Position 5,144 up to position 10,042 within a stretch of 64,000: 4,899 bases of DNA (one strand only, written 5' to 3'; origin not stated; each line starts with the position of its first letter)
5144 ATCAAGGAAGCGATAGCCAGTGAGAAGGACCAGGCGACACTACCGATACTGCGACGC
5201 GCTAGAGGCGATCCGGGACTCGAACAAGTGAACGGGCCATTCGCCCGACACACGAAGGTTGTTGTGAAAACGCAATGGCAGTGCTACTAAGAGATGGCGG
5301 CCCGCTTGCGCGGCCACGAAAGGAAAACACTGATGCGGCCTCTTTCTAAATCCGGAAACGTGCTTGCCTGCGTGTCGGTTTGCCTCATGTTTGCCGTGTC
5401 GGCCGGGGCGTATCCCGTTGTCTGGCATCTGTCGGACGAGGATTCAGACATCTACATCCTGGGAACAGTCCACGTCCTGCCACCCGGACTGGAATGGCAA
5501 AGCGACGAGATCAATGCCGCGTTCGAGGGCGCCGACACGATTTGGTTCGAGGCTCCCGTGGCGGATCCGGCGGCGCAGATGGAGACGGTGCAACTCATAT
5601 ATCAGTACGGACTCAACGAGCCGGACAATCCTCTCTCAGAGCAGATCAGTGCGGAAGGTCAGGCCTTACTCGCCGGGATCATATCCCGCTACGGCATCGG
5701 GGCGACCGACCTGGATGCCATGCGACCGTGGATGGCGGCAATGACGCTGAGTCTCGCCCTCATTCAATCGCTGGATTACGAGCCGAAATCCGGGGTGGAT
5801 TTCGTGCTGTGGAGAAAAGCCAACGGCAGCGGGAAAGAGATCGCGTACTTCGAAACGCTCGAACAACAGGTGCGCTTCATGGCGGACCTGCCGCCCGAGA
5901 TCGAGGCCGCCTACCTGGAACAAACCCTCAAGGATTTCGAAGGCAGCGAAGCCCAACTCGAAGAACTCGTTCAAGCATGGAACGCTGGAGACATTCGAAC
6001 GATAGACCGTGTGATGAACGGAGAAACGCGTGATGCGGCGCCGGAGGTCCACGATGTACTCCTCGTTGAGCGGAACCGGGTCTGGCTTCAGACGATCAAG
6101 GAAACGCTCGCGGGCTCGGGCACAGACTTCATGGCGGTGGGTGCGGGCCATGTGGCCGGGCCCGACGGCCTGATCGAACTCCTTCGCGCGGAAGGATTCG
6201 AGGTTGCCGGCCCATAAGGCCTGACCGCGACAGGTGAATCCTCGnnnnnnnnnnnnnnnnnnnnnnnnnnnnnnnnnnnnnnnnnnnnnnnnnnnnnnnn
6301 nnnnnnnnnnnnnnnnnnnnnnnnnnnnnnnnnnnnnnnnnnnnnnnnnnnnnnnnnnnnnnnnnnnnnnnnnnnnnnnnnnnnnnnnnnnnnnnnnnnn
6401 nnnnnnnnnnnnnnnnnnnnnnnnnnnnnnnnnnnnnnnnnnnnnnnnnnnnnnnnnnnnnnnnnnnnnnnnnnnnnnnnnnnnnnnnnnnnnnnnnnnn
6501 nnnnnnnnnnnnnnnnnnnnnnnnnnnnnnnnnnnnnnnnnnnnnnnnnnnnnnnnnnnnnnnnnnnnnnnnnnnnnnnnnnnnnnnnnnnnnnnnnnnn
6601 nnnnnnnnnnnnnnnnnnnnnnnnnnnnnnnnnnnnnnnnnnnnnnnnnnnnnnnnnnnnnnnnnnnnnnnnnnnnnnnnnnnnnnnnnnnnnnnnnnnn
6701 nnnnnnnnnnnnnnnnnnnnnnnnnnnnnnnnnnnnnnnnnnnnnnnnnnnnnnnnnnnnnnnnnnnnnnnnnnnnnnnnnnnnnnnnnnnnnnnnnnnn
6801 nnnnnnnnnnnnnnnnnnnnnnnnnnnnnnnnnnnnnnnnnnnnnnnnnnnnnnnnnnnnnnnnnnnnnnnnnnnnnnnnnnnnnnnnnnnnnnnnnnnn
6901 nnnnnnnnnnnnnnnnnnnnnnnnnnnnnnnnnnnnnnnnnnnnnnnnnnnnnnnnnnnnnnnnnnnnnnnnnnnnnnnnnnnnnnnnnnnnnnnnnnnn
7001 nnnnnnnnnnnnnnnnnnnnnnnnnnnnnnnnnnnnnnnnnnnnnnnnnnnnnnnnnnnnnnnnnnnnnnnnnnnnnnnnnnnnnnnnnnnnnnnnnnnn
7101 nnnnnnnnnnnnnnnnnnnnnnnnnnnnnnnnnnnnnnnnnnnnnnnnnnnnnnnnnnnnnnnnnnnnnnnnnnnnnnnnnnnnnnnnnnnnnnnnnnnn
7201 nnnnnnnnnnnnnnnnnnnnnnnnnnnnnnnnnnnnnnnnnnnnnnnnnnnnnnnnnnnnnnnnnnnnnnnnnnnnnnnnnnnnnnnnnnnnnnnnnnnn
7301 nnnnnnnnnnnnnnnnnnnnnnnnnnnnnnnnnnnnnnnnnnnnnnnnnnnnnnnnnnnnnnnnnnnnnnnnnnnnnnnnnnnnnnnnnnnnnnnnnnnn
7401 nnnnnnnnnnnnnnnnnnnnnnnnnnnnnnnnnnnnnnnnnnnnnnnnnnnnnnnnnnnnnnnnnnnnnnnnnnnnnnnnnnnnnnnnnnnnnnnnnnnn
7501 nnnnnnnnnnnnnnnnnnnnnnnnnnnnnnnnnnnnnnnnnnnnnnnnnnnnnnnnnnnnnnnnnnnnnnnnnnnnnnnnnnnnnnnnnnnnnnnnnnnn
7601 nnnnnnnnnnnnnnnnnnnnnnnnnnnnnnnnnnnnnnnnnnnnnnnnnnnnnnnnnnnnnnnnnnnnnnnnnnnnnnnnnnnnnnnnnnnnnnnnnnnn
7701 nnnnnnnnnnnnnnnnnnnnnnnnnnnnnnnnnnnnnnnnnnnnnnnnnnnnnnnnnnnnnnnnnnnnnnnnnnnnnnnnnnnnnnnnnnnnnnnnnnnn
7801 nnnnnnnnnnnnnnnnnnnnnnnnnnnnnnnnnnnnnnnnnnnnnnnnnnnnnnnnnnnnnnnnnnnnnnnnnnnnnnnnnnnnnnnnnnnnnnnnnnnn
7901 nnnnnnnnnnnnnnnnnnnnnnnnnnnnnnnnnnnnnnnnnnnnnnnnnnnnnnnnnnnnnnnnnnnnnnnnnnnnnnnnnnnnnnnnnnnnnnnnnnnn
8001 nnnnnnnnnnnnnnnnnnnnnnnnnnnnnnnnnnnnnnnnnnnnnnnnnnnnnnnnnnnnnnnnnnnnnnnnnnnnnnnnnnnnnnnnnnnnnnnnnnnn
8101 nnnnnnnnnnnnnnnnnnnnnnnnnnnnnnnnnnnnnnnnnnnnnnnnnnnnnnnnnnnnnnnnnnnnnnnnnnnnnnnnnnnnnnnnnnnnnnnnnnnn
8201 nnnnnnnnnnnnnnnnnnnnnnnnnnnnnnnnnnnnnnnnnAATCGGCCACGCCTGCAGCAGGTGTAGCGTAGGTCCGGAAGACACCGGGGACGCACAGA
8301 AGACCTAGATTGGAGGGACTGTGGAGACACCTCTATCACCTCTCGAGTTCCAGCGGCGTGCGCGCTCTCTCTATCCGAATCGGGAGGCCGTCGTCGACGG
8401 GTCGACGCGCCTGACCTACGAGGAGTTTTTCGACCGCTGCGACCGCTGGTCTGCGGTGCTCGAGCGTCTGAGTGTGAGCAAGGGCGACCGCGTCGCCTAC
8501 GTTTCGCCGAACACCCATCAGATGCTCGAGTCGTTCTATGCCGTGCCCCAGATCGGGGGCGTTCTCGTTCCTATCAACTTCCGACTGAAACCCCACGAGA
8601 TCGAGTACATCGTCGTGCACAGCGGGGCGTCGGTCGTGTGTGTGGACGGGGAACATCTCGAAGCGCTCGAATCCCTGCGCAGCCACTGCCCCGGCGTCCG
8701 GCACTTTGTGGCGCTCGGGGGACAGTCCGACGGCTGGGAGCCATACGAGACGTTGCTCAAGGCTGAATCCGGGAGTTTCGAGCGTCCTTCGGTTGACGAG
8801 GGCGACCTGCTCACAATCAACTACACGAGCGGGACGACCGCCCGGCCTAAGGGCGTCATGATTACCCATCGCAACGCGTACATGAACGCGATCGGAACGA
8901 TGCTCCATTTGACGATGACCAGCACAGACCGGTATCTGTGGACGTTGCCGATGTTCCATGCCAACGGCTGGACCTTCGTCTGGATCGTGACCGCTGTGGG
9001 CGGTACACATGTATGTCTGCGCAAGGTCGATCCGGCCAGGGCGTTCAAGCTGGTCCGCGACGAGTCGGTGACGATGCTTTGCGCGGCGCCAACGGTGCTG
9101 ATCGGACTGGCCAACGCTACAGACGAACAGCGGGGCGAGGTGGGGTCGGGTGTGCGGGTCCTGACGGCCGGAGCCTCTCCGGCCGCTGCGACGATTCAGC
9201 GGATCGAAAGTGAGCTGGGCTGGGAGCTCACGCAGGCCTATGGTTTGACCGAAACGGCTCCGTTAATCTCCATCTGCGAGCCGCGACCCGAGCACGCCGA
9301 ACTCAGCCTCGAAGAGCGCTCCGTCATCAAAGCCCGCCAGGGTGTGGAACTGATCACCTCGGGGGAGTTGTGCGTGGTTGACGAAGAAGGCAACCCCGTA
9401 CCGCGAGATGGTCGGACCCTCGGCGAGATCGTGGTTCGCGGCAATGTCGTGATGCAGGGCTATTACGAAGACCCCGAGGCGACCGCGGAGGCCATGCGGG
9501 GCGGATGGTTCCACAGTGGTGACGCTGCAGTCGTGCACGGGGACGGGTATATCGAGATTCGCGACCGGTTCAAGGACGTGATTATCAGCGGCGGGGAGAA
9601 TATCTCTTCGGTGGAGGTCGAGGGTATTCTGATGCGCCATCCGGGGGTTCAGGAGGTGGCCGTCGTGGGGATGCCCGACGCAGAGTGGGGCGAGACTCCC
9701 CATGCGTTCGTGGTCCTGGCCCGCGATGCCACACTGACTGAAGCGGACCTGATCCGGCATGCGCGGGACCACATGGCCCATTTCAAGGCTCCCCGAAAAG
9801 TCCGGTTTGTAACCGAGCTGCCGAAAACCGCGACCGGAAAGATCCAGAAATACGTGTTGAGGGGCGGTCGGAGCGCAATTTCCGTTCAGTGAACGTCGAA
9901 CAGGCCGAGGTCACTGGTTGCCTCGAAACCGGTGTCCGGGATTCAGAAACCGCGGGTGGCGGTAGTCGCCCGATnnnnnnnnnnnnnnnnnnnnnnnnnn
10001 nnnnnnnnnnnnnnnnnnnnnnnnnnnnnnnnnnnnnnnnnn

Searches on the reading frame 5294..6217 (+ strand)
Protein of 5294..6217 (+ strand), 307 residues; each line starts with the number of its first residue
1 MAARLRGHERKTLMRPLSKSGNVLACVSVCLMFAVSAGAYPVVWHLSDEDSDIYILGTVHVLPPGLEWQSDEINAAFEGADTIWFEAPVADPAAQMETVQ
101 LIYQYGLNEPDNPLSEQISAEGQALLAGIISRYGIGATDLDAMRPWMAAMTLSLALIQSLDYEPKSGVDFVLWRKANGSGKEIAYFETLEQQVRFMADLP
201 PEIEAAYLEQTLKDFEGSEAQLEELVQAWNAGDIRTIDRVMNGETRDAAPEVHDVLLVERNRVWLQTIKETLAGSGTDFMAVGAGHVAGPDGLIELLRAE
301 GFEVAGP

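Call 51: search_protein_families(library=pfam, proteins=[window:5294-6217:+], max_evalue=0.0001)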
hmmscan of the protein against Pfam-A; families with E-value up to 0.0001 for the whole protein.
window:5294-6217:+ (307 aa): 1 family
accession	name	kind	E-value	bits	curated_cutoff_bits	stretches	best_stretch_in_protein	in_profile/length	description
PF01963.22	TraB_PrgY_gumN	-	3.7e-74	250.3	26.8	1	43-304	2-261/263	TraB/PrgY/gumN family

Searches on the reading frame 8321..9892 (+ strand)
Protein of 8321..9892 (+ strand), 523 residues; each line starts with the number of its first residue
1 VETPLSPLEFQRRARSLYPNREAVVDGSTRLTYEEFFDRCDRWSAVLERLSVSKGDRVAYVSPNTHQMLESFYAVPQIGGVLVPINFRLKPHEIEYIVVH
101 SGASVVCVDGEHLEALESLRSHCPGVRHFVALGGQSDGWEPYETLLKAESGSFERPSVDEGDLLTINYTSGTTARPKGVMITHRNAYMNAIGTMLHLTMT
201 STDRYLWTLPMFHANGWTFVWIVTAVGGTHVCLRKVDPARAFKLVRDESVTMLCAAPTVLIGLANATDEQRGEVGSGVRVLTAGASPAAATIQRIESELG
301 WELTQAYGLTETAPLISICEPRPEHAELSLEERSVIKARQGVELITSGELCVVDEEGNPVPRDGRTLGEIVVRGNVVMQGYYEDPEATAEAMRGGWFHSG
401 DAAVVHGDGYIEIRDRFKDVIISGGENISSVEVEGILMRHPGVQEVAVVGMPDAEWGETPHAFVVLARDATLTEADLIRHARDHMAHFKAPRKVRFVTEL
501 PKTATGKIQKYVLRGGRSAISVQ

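Call 24: search_protein_families(library=pfam, proteins=[window:8321-9892:+], max_evalue=0.001)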
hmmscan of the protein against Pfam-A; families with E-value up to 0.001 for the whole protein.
window:8321-9892:+ (523 aa): 2 families
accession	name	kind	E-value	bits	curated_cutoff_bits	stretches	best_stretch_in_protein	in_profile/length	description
PF00501.34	AMP-binding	-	1.2e-86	291.4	29.9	1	16-382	6-384/384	AMP-binding enzyme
PF13193.12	AMP-binding_C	-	1e-26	94.1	24.5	1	432-507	1-76/76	AMP-binding enzyme C-terminal domain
